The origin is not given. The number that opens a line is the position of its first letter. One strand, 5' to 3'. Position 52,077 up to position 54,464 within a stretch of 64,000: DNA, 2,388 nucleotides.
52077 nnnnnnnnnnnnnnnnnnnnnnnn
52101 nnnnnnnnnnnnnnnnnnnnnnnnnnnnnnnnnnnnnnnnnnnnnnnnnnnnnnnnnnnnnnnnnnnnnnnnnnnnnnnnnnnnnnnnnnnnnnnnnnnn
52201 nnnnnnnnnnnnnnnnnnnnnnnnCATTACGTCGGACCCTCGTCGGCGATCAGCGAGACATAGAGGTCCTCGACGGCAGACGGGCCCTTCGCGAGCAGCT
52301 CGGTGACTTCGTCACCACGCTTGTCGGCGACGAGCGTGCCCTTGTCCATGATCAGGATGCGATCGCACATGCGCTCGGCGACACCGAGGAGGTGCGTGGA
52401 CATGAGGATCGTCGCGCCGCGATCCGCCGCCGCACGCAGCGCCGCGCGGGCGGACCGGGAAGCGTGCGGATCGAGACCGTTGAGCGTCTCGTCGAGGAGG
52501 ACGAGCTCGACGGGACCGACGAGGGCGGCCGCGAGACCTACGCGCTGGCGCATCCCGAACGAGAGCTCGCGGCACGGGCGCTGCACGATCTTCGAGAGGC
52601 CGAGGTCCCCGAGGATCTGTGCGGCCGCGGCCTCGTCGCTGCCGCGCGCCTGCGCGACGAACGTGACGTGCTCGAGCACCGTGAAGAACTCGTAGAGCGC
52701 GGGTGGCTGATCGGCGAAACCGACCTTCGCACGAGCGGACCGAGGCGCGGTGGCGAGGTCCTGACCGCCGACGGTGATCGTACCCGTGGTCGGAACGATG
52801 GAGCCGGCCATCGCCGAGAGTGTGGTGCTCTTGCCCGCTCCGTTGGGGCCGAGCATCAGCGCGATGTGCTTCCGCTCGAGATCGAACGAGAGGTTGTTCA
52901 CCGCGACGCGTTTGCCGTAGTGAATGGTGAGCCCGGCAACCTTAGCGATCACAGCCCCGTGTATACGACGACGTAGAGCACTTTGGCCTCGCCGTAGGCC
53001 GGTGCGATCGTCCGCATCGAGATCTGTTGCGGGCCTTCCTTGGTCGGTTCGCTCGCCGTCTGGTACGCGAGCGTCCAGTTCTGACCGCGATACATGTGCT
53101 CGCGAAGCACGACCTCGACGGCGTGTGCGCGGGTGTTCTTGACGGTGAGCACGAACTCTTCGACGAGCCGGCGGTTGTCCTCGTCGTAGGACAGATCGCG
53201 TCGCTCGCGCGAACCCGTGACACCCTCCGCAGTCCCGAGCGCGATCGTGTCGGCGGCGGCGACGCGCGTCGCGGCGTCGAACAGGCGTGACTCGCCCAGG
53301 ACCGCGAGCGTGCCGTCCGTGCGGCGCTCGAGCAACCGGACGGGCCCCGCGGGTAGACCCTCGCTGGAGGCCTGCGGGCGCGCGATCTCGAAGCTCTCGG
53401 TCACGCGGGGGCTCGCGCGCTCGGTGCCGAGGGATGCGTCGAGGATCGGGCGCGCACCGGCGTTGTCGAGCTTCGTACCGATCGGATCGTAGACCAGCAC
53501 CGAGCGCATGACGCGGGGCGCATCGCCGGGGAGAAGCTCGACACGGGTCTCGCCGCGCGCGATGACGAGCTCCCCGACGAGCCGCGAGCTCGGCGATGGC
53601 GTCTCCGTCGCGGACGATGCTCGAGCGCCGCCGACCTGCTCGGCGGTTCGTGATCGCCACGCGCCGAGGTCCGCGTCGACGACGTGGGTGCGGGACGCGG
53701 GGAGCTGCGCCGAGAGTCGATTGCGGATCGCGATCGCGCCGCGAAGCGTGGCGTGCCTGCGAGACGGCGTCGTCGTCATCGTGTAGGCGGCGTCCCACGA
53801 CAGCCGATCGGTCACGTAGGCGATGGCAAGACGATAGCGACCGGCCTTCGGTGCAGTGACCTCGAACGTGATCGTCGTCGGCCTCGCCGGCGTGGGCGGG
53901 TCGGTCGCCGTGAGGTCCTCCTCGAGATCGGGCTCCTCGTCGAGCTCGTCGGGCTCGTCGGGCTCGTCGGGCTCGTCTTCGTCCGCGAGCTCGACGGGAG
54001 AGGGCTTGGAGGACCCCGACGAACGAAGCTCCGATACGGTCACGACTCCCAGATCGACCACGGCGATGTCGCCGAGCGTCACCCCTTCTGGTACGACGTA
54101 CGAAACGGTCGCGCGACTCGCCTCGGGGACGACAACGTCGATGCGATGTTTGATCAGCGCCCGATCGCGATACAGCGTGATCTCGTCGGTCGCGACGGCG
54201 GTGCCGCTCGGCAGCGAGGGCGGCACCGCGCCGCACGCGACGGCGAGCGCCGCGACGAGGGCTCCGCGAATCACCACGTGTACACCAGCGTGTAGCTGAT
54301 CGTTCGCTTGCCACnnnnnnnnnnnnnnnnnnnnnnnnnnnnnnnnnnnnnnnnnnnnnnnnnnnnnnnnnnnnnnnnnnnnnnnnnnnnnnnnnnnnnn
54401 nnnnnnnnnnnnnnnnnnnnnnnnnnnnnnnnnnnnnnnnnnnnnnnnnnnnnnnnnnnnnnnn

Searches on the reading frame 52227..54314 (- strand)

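Call 18: search_protein_families(library=pfam, proteins=[window:52227-54314:-], max_evalue=0.001)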
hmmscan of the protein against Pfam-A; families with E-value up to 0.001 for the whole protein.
window:52227-54314:- (695 aa): 4 families
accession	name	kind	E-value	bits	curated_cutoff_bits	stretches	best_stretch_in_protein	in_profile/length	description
PF00005.33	ABC_tran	-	1.7e-27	97.1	25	1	472-611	1-136/137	ABC transporter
PF13304.12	AAA_21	-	7.4e-09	36.5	27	1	579-643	233-300/304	AAA domain, putative AbiEii toxin, Type IV TA system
PF13514.12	AAA_27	-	0.00025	21.1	22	1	470-503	14-47/206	AAA domain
PF13555.12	AAA_29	-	0.00087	19.4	27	0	476-510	16-50/61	P-loop containing region of AAA domain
